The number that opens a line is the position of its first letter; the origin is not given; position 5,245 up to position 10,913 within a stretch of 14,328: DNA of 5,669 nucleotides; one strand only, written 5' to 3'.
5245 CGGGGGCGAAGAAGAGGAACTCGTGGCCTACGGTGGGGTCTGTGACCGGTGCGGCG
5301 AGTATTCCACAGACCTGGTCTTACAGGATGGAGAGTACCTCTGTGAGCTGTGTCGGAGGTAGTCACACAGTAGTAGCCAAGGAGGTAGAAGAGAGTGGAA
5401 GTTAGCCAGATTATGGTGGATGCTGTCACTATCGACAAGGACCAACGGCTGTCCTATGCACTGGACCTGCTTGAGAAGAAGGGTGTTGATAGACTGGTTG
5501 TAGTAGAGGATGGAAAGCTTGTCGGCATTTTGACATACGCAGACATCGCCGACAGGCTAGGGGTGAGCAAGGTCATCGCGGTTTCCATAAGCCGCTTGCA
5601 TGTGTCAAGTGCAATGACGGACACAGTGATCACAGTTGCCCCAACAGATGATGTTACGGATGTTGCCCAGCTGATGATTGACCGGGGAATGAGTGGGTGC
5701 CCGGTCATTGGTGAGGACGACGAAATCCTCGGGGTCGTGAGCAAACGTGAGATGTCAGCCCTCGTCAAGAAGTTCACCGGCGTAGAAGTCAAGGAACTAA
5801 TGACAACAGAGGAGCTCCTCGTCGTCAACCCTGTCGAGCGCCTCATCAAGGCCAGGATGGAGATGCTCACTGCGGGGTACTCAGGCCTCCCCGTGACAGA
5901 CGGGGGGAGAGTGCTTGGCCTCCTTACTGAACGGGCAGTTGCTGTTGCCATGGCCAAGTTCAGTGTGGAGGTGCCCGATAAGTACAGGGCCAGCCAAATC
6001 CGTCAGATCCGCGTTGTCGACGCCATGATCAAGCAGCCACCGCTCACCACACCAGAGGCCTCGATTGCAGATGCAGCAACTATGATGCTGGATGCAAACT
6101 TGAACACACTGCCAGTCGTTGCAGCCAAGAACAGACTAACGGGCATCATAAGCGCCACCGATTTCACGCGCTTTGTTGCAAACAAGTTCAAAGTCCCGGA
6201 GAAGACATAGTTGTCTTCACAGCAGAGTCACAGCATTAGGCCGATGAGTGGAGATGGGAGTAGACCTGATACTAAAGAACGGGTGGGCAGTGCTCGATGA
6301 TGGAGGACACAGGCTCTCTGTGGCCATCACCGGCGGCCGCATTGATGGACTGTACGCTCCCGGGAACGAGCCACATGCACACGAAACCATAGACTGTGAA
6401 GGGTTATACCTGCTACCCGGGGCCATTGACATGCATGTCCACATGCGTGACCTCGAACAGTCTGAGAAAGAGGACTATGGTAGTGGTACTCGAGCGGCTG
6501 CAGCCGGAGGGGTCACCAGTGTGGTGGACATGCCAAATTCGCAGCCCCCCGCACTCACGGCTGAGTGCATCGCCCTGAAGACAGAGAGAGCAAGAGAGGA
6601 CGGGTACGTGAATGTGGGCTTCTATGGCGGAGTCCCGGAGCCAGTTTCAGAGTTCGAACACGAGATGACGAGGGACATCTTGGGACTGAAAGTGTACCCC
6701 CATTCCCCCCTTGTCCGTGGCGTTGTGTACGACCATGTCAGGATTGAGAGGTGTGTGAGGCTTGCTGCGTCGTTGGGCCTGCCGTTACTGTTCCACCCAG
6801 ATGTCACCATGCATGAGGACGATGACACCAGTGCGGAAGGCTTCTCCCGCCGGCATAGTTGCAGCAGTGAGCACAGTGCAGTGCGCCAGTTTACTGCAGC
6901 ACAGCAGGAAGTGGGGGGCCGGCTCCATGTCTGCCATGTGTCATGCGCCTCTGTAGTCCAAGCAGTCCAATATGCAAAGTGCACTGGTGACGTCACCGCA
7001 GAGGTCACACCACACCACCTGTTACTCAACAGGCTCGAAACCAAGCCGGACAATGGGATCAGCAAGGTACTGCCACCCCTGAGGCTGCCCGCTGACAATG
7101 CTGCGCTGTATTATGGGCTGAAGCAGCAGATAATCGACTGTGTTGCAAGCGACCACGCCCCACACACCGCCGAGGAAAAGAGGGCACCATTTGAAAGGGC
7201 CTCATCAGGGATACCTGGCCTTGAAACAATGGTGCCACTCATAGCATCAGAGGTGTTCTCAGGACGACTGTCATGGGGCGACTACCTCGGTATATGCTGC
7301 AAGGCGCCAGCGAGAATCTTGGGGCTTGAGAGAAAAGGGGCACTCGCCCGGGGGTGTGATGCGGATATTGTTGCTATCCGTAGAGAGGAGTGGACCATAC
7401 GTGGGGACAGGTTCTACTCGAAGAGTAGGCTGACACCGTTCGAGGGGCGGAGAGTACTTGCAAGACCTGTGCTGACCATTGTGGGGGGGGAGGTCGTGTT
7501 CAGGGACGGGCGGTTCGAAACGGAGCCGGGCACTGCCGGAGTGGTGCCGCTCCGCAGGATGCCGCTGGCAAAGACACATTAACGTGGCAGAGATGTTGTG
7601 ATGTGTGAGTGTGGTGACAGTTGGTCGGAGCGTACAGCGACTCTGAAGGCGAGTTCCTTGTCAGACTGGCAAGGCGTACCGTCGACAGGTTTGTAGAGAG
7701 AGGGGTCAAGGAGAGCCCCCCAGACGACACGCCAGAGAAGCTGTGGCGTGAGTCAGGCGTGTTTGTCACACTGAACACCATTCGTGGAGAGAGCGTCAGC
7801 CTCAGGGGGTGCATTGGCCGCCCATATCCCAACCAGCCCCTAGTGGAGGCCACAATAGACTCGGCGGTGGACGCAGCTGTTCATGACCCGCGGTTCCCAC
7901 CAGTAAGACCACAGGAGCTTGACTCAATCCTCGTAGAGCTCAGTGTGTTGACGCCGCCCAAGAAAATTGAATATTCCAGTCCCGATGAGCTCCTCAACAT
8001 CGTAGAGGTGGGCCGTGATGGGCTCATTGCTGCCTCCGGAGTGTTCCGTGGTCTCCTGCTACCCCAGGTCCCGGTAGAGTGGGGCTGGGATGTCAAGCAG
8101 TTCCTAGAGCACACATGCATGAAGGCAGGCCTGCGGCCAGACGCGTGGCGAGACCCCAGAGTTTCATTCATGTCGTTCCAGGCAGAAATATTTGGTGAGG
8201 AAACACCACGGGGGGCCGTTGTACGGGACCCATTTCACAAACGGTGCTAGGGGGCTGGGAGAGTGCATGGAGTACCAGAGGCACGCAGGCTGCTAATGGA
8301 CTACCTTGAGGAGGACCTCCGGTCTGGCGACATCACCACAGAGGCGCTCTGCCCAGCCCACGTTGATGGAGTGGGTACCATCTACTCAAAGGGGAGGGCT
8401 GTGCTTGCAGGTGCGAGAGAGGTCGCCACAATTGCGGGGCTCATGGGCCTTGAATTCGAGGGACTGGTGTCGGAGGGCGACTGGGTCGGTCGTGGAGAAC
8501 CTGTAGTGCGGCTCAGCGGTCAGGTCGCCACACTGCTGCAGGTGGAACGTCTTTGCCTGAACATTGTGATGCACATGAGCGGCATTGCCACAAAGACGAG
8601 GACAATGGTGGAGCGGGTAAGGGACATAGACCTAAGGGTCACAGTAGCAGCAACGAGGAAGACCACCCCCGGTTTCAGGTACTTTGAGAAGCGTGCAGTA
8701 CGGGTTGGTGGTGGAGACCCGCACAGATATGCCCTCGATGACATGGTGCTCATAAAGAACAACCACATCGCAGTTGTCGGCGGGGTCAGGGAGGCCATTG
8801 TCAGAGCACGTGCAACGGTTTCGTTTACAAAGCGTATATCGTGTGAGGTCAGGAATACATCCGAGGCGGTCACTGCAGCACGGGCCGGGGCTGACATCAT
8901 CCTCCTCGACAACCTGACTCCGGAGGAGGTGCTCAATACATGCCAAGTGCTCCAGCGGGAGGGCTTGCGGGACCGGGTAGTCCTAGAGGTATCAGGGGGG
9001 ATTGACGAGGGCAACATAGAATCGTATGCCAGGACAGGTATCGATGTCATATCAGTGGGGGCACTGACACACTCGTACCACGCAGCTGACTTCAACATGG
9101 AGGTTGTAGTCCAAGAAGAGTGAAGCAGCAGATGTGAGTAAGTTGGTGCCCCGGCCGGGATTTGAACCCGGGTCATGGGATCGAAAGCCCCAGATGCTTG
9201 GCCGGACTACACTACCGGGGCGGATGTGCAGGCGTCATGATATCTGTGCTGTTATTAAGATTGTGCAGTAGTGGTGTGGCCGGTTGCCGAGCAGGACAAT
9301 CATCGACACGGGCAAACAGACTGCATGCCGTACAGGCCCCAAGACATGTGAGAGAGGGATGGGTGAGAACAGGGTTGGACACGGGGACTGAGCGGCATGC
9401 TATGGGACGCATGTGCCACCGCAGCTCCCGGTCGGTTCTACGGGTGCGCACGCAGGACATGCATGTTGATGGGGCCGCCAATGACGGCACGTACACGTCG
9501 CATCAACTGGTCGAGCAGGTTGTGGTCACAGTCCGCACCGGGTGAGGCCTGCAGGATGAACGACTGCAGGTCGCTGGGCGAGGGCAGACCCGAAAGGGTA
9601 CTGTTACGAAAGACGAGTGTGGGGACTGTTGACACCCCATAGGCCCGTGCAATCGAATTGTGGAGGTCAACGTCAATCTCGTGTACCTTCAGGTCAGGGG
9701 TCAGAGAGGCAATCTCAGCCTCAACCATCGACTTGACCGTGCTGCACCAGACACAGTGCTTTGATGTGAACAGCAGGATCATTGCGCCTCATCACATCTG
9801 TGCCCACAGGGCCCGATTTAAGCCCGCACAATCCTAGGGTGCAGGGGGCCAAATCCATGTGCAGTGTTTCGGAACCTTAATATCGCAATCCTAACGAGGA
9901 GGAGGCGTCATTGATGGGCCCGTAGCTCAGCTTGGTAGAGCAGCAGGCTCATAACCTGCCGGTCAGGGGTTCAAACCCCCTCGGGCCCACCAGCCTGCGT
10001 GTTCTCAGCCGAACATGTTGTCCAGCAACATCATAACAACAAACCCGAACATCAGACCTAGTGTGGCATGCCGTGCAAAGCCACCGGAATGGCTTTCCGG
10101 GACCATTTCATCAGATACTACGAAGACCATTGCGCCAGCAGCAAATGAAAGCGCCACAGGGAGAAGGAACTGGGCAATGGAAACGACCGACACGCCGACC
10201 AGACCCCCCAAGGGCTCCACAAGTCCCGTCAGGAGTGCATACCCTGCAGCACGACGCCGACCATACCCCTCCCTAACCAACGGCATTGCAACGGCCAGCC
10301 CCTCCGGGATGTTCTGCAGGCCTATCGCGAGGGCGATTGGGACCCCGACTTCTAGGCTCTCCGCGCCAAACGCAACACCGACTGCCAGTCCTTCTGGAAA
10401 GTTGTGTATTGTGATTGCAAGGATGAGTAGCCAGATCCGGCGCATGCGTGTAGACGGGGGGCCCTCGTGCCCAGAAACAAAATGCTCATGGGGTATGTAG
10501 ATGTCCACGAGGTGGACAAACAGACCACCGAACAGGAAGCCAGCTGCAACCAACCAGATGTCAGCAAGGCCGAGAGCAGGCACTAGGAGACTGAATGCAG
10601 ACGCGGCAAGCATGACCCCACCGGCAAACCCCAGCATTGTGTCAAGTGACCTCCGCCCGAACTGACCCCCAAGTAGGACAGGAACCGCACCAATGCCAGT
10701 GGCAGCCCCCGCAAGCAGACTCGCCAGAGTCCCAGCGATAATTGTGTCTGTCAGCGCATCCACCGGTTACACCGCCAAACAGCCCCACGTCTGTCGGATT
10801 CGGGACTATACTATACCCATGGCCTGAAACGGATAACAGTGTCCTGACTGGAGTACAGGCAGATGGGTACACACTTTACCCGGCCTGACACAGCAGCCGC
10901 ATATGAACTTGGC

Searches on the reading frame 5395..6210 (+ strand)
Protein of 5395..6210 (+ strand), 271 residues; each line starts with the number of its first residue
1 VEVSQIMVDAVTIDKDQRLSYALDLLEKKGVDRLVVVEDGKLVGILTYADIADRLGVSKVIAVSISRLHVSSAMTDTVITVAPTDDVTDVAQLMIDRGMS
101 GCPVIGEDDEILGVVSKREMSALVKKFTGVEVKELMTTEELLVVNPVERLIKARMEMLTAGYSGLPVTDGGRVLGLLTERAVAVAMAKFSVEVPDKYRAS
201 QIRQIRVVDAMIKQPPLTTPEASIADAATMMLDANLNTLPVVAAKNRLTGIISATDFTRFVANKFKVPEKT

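Call 7: search_protein_families(library=pfam, proteins=[window:5395-6210:+])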
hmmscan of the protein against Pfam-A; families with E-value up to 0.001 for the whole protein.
window:5395-6210:+ (271 aa): 1 family
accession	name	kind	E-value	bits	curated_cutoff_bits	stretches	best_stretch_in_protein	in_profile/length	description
PF00571.33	CBS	-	2.2e-42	143.6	24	4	3-55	1-55/57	CBS domain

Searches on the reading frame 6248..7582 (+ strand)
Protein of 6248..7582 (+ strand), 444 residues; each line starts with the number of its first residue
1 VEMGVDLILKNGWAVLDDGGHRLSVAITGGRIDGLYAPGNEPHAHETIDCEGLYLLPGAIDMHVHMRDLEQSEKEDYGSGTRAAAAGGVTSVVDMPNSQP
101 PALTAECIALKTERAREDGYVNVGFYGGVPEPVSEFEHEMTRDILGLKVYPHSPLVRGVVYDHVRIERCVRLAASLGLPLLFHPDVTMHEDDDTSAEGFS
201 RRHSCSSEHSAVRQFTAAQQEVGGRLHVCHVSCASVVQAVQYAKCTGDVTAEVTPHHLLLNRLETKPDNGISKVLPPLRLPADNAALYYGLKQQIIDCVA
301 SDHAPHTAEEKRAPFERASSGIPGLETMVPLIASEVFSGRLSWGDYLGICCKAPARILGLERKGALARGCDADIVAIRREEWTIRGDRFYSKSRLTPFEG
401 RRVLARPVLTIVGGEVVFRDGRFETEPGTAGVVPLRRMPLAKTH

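Call 7: search_protein_families(library=pfam, proteins=[window:6248-7582:+])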
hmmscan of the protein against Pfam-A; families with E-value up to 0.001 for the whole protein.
window:6248-7582:+ (444 aa): 2 families
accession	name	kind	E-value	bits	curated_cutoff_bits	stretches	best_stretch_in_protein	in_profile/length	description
PF01979.26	Amidohydro_1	-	8e-19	68.5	25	1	54-417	1-345/345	Amidohydrolase family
PF07969.17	Amidohydro_3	-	1.4e-12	48.3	29.7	1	338-418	404-472/472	Amidohydrolase family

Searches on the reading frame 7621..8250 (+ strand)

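Call 7: search_protein_families(library=pfam, proteins=[window:7621-8250:+])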
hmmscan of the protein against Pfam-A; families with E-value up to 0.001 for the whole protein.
window:7621-8250:+ (209 aa): 1 family
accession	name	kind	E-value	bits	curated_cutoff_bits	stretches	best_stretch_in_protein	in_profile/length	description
PF01871.22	AMMECR1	-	6.5e-53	179.1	25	1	14-191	1-168/168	AMMECR1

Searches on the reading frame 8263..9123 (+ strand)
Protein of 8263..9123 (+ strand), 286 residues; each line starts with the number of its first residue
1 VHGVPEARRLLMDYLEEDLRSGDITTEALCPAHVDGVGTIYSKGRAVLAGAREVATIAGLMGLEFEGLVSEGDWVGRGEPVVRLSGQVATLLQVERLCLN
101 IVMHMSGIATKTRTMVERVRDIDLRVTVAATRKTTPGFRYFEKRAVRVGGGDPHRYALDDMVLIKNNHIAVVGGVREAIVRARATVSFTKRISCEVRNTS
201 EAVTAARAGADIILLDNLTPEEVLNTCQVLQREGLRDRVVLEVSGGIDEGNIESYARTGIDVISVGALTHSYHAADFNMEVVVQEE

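Call 7: search_protein_families(library=pfam, proteins=[window:8263-9123:+])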
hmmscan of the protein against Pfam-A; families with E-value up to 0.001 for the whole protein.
window:8263-9123:+ (286 aa): 2 families
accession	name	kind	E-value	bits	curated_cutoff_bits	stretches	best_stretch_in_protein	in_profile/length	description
PF01729.25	QRPTase_C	-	9.5e-59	198.3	23.1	1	108-280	1-169/169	Quinolinate phosphoribosyl transferase, C-terminal domain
PF02749.22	QRPTase_N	-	2.9e-18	66.3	27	1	23-106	1-82/82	Quinolinate phosphoribosyl transferase, N-terminal domain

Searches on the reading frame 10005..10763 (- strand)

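Call 7: search_protein_families(library=pfam, proteins=[window:10005-10763:-])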
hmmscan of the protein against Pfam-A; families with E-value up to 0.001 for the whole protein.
window:10005-10763:- (252 aa): 1 family
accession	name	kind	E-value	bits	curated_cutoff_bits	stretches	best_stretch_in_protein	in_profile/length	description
PF02535.28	Zip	-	1.3e-29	103.9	35.1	1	98-247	166-322/323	ZIP Zinc transporter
